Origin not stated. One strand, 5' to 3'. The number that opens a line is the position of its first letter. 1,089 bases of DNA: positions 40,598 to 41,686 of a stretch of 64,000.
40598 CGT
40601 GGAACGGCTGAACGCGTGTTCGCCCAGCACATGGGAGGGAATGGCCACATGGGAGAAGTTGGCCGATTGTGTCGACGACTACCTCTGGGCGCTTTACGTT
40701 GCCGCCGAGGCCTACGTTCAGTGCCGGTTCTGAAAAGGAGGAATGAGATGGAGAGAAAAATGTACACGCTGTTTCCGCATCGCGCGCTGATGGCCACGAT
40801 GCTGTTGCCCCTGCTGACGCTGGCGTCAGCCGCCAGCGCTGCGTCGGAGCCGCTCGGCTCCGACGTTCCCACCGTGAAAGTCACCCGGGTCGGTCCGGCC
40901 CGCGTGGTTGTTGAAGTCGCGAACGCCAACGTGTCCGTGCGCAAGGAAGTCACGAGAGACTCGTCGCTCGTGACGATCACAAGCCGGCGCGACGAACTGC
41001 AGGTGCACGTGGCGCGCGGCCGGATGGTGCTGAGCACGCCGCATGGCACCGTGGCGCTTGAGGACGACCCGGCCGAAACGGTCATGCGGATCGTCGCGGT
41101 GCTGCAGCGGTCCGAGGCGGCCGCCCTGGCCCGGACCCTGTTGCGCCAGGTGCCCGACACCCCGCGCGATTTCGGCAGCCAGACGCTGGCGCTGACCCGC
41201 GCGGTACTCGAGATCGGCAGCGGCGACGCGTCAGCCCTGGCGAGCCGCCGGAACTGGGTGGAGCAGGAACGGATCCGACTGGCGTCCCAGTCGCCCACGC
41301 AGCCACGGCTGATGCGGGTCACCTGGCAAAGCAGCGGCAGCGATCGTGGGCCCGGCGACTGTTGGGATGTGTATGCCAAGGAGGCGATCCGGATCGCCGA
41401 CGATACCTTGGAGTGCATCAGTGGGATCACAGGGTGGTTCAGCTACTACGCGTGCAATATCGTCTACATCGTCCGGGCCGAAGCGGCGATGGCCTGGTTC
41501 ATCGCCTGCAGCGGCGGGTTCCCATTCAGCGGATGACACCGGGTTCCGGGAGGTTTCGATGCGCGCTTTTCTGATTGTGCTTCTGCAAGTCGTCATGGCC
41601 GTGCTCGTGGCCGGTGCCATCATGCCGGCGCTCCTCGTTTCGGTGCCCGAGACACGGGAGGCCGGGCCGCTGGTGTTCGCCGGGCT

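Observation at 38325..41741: Translationally coupled seven-gene operon mixing DNA-uptake parts, an atypical EBP and novel Cys proteins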

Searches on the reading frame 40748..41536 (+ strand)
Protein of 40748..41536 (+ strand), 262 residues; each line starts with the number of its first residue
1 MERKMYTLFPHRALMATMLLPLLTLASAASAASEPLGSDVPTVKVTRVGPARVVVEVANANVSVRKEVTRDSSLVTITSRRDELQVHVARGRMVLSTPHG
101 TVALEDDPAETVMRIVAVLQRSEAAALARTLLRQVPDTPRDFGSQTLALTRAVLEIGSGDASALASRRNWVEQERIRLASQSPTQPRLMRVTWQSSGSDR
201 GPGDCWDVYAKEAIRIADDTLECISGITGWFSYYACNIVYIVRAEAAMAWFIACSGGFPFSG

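Call 6: search_protein_families(library=pfam, proteins=[window:40748-41536:+], max_evalue=1)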
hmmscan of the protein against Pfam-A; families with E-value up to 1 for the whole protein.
window:40748-41536:+ (262 aa): 0 families

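Call 7: search_protein_families(library=ncbifam, proteins=[window:40748-41536:+], max_evalue=1)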
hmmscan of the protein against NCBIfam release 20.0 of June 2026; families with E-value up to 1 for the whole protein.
window:40748-41536:+ (262 aa): 1 family
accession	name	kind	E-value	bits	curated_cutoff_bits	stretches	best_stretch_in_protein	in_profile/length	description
NF040501.1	resist_ArsN2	equivalog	0.079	12.6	125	1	97-149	35-87/133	arsenic resistance N-acetyltransferase ArsN2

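Call 10: find_homologous_proteins(query=window:40748-41536:+, max_evalue=0.01)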
Query window:40748-41536:+ (262 aa): 49 proteins with E <= 0.01 among 5404 candidates.
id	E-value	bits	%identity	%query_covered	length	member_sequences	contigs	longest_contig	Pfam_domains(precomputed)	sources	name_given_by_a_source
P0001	3.2e-165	566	99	100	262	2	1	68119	-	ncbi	-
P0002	1.5e-68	249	51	96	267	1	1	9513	-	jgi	jgi:hypothetical protein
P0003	7.9e-68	247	49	99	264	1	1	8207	-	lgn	-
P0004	3.8e-64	235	51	89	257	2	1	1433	-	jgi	-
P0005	4.4e-64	235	48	95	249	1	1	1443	-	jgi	jgi:hypothetical protein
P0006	9.3e-63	230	47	96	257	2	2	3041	-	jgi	jgi:hypothetical protein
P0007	2.2e-62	229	45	99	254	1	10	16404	-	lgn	-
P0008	2.3e-62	229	46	95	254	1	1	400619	-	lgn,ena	-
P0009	4.1e-62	228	47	95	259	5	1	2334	-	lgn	-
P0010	4.6e-62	228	47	95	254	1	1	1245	-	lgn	-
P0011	7.0e-62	227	48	89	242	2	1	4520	-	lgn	-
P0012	1.2e-61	227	47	92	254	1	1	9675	-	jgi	-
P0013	1.2e-61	226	46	95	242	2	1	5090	-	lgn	-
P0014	1.3e-61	226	47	94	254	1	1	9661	-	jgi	jgi:hypothetical protein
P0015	1.5e-61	226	48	90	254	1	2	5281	-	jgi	jgi:hypothetical protein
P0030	1.4e-56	210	48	87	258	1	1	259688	-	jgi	-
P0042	9.0e-53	197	44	85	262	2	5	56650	-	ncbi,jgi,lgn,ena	-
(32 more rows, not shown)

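Call 11: find_encoding_contigs(protein=P0008, flank=8000, max_places=2)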
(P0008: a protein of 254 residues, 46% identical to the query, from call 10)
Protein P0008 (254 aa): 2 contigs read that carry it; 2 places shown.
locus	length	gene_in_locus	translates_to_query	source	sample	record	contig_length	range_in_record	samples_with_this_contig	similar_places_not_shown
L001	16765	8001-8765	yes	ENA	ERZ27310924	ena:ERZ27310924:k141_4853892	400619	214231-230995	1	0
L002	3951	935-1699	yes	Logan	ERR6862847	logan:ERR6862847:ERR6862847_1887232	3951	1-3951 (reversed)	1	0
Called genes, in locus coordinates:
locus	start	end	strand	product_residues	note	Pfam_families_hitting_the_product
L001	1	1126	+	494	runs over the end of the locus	PF00089:Trypsin, PF13365:Trypsin_2, PF00595:PDZ (faint), PF13180:PDZ_2, PF17820:PDZ_6, PF13180:PDZ_2, PF17820:PDZ_6 (weak)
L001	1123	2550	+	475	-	PF00072:Response_reg, PF00158:Sigma54_activat, PF14532:Sigma54_activ_2, PF00004:AAA (weak), PF07724:AAA_2 (weak), PF07726:AAA_3 (weak), PF07728:AAA_5 (weak), PF25601:AAA_lid_14, +1 more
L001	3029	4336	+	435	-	PF04909:Amidohydro_2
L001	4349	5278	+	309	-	PF01073:3Beta_HSD, PF01370:Epimerase, PF02719:Polysacc_synt_2, PF04321:RmlD_sub_bind (weak), PF05368:NmrA, PF07993:NAD_binding_4 (weak), PF13460:NAD_binding_10, PF16363:GDP_Man_Dehyd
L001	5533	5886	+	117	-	PF00633:HHH, PF12836:HHH_3, PF14520:HHH_5 (faint), PF12826:HHH_2 (faint)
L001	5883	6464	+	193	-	PF12019:GspH (weak)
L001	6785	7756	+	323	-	PF00158:Sigma54_activat, PF01078:Mg_chelatase (faint), PF14532:Sigma54_activ_2, PF00004:AAA (weak), PF07728:AAA_5 (weak), PF25601:AAA_lid_14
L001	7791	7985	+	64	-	-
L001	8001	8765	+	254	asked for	-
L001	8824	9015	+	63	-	-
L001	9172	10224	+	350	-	PF01571:GCV_T, PF08669:GCV_T_C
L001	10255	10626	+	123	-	PF01597:GCV_H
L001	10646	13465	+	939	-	PF02347:GDC-P, PF21478:GcvP2_C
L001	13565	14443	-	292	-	PF01063:Aminotran_4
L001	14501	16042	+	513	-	PF03853:YjeF_N, PF01256:Carb_kinase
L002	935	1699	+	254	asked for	-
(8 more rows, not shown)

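Call 12: find_encoding_contigs(protein=P0030, flank=8000, max_places=2)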
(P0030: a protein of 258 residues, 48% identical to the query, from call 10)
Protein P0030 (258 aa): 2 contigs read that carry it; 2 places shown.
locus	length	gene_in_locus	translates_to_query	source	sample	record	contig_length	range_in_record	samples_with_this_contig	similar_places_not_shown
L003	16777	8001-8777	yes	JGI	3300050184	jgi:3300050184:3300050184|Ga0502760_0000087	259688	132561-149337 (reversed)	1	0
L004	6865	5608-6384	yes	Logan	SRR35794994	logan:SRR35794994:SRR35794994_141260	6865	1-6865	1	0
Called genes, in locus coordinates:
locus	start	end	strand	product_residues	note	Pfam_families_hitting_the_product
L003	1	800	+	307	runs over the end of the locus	PF01073:3Beta_HSD, PF01370:Epimerase, PF02719:Polysacc_synt_2, PF04321:RmlD_sub_bind (weak), PF05368:NmrA, PF07993:NAD_binding_4 (faint), PF13460:NAD_binding_10, PF16363:GDP_Man_Dehyd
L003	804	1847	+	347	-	PF00657:Lipase_GDSL, PF13472:Lipase_GDSL_2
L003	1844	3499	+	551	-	-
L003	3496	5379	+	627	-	-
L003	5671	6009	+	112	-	PF12836:HHH_3, PF00633:HHH (weak), PF03934:T2SSK (weak)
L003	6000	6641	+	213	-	PF12019:GspH (faint)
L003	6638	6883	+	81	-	-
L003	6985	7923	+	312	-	PF00158:Sigma54_activat, PF14532:Sigma54_activ_2, PF00004:AAA (weak), PF07728:AAA_5 (weak), PF25601:AAA_lid_14, PF02954:HTH_8 (weak)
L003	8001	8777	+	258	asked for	-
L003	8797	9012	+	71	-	-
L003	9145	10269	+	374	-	PF01571:GCV_T, PF08669:GCV_T_C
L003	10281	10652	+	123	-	PF01597:GCV_H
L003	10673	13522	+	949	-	PF02347:GDC-P, PF01053:Cys_Met_Meta_PP (weak), PF02347:GDC-P, PF21478:GcvP2_C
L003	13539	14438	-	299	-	PF01063:Aminotran_4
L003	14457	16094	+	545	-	PF03853:YjeF_N, PF01256:Carb_kinase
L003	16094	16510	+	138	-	PF02367:TsaE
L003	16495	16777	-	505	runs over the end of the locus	PF00478:IMPDH, PF00571:CBS, PF03060:NMO, PF01070:FMN_dh (weak)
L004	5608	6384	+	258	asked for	-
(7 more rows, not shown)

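Call 13: find_encoding_contigs(protein=P0042, flank=8000, max_places=3)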
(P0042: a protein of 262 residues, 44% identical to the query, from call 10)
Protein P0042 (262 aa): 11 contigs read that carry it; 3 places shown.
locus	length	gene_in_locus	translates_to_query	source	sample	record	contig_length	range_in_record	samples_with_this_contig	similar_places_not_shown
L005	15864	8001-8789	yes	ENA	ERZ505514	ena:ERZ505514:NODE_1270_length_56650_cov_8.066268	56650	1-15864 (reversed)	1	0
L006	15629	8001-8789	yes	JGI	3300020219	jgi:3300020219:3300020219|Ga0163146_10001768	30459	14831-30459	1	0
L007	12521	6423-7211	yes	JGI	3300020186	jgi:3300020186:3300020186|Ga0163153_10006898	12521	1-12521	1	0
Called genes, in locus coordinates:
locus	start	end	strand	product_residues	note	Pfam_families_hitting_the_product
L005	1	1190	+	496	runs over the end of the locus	PF00089:Trypsin, PF13365:Trypsin_2, PF00595:PDZ (faint), PF13180:PDZ_2, PF17820:PDZ_6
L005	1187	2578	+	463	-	PF00072:Response_reg, PF00158:Sigma54_activat, PF14532:Sigma54_activ_2, PF07724:AAA_2 (weak), PF00004:AAA (weak), PF07726:AAA_3 (weak), PF07728:AAA_5 (weak), PF25601:AAA_lid_14, +1 more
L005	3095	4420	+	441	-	-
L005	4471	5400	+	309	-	PF01073:3Beta_HSD, PF01370:Epimerase, PF02719:Polysacc_synt_2, PF04321:RmlD_sub_bind (weak), PF05368:NmrA, PF07993:NAD_binding_4 (faint), PF13460:NAD_binding_10, PF16363:GDP_Man_Dehyd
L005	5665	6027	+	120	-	PF12836:HHH_3, PF00633:HHH, PF03934:T2SSK (weak), PF12826:HHH_2 (faint)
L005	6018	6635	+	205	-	PF12019:GspH (faint)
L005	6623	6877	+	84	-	-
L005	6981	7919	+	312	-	PF00158:Sigma54_activat, PF01078:Mg_chelatase (faint), PF14532:Sigma54_activ_2, PF07728:AAA_5 (weak), PF25601:AAA_lid_14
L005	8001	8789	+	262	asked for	-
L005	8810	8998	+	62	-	-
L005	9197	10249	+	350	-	PF01571:GCV_T, PF08669:GCV_T_C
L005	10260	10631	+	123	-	PF01597:GCV_H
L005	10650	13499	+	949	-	PF02347:GDC-P, PF01053:Cys_Met_Meta_PP (weak), PF00266:Aminotran_5 (faint), PF02347:GDC-P, PF21478:GcvP2_C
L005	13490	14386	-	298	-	PF01063:Aminotran_4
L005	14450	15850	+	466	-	PF03853:YjeF_N, PF01256:Carb_kinase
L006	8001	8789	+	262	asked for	-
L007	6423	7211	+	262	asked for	-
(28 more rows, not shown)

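Call 15: find_related_loci(query=A1, collection=genome_contigs, flank=6000)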
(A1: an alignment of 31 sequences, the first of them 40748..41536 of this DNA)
Query A1 (262 aa) in genome_contigs; peptide patterns used: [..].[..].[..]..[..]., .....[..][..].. (x = any residue, [..] = any of these).
75 stretches matched a pattern; 17 encode a relative of the query (tblastn E <= 1e-3); 17 distinct loci.
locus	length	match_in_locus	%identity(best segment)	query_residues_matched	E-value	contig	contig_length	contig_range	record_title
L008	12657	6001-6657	51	41-262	4e-70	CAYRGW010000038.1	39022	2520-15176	MAG TPA_asm: uncultured Solibacteraceae bacterium isolate SRP062349_co6_19 genome assembly, contig: NODE_594_length_3902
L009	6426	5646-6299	49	40-262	2e-66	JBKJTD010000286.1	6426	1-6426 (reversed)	MAG: Vicinamibacterales bacterium isolate ant_bin.605 k117_6051241, whole genome shotgun sequence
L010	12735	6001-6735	45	23-262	5e-66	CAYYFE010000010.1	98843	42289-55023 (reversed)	MAG TPA_asm: uncultured Solibacteraceae bacterium isolate binchicken_co276_66 genome assembly, contig: NODE_244_length_9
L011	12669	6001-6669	46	38-258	1e-61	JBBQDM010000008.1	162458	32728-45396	MAG: Vicinamibacterales bacterium isolate Co_metawrap_1169 Cmw_1169_k141_25011348_length_162458_cov_14.0000, whole genom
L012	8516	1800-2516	46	25-262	3e-60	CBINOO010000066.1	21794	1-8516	MAG TPA_asm: uncultured Acidimicrobiia bacterium isolate SRR16817029_binner12_Refined_12 genome assembly, contig: ERZ273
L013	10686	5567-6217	51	43-262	1e-59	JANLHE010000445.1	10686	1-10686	MAG: Acidobacteria bacterium isolate P6-9 k99_37277, whole genome shotgun sequence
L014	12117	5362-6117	41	12-262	2e-57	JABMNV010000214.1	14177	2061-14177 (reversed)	MAG: Acidobacteria bacterium isolate bin.564 k141_5837598, whole genome shotgun sequence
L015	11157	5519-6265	42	7-261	5e-56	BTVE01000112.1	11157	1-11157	MAG: Acidimicrobiia bacterium AMX-MBFR-57 DNA, sequence112, whole genome shotgun sequence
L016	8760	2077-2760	44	38-262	6e-54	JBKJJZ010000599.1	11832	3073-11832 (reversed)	MAG: Vicinamibacterales bacterium isolate ant_bin.222 k117_714635, whole genome shotgun sequence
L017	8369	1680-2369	44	39-262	4e-53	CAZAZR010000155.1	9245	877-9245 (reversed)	MAG TPA_asm: uncultured Solibacteraceae bacterium isolate SRP128246_co1_5 genome assembly, contig: NODE_19233_length_924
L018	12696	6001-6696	43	37-262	2e-50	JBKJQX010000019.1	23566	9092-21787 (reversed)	MAG: Vicinamibacterales bacterium isolate ant_bin.512 k117_6229573, whole genome shotgun sequence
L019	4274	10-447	53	114-262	3e-46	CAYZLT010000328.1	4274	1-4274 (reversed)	MAG TPA_asm: uncultured Solibacteraceae bacterium isolate SRP128246_co1_360 genome assembly, contig: NODE_59427_length_4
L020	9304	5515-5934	38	129-262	4e-24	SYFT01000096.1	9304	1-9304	MAG: Acidobacteria bacterium isolate F1-60-MAGs081 F1-60__c561191, whole genome shotgun sequence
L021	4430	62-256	53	200-262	1e-20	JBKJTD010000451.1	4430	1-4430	MAG: Vicinamibacterales bacterium isolate ant_bin.605 k117_3702993, whole genome shotgun sequence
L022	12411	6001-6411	36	111-258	4e-20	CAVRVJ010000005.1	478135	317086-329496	MAG: uncultured Acidobacteriota bacterium isolate MFD02199.bin.2.202 genome assembly, contig: contig_25477, whole genome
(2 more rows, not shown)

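Call 28: predict_structure(alignment_id=A1)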
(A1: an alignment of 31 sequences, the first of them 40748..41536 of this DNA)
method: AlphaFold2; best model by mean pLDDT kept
length: 262 residues; sequences in the alignment: 31
mean_pLDDT: 79.5   pTM: 0.56
mean pLDDT of the five models: 79.5, 77.5, 76.9, 76.4, 75.7
residues with pLDDT >= 90: 107; 70-90: 91; 50-70: 29; < 50: 35
segments of 3 or more residues with pLDDT < 50: 1-13, 186-197, 260-262
pLDDT, mean of each block of 10 residues (from residue 1): 41 49 52 60 93 95 97 97 96 94 86 92 97 92 93 88 76 81 51 47 81 90 86 85 87 70 36
secondary structure, 60 per line:
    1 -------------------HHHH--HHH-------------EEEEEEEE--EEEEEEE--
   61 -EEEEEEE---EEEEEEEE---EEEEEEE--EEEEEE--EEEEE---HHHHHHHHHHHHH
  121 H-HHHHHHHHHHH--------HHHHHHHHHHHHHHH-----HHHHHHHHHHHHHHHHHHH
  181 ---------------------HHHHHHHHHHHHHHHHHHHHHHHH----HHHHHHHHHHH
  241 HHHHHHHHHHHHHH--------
elements in order: H20-23 E42-49 E52-58 E62-68 E72-79 E83-89 E92-97 E100-104 H108-121 H123-133 H142-156 H162-180 H202-225 H230-254

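Call 80: fold_search(model_id=the predicted structure, library=pdb)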
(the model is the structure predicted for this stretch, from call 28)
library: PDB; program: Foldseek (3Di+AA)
matches with E <= 10: 682; with E <= 0.001: 0
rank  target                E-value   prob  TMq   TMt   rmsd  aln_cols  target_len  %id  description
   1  4dvz                  2.1e-02  0.75  0.20  0.12  23.5       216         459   11  Crystal structure of the Helicobacter pylori CagA oncoprotein (released 2012-07-25)
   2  1yqf_A                1.0e-01  0.30  0.18  0.23  17.7       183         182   17  Hypothetical protein from leishmania major unknown function sequence homologue to human p32 protein (released 2005-02-22)
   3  6ptr_B                1.1e-01  0.44  0.14  0.10  17.5       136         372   10  Crystal structure of a DnaN sliding clamp (DNA polymerase III subunit beta) from Bartonella birtlesii bound to griseli (released 2019-08-07)
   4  2xqy_A                1.4e-01  0.13  0.15  0.10  21.3       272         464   15  CRYSTAL STRUCTURE OF PSEUDORABIES CORE FRAGMENT OF GLYCOPROTEIN H IN COMPLEX WITH FAB D6.3 (released 2010-12-22)
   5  1yqf_C                1.5e-01  0.25  0.17  0.23  19.1       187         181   14  Hypothetical protein from leishmania major unknown function sequence homologue to human p32 protein (released 2005-02-22)
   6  5y83                  1.5e-01  0.16  0.19  0.16  22.1       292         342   12  Crystal structure of YidC from Thermotoga maritima (released 2018-07-11)
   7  5agv_A                1.6e-01  0.35  0.13  0.09  17.2       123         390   11  The sliding clamp of Mycobacterium tuberculosis in complex with a natural product. (released 2015-06-03)
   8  8djq_D                1.6e-01  0.25  0.13  0.09  18.4       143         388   12  Sliding-clamp-DnaE1 peptide (released 2023-01-18)
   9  6ap4_J                1.7e-01  0.30  0.12  0.10  11.0       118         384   15  Crystal structure of the DNA polymerase III subunit beta from Acinetobacter baumannii (released 2017-12-20)
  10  6ap4_L                1.8e-01  0.41  0.13  0.11   8.9       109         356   12  Crystal structure of the DNA polymerase III subunit beta from Acinetobacter baumannii (released 2017-12-20)
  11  6pth_A                1.9e-01  0.35  0.13  0.11   9.4       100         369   11  Crystal structure of a DnaN sliding clamp (DNA polymerase III subunit beta) from Pseudomonas aeruginosa bound to grise (released 2019-08-07)
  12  4dvy                  1.9e-01  0.28  0.19  0.09  23.3       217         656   12  Crystal structure of the Helicobacter pylori CagA oncoprotein (released 2012-07-25)
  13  1yqf_E                1.9e-01  0.25  0.18  0.24  17.6       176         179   17  Hypothetical protein from leishmania major unknown function sequence homologue to human p32 protein (released 2005-02-22)
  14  3rpx_A                2.1e-01  0.47  0.21  0.33  13.6       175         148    8  Crystal structure of complement component 1, q subcomponent binding protein, C1QBP (released 2011-05-11)
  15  6y86                  2.2e-01  0.16  0.20  0.13  28.6       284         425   10  Active YidC insertase crystal structure with the first transmembrane domain resolved (released 2021-09-22)
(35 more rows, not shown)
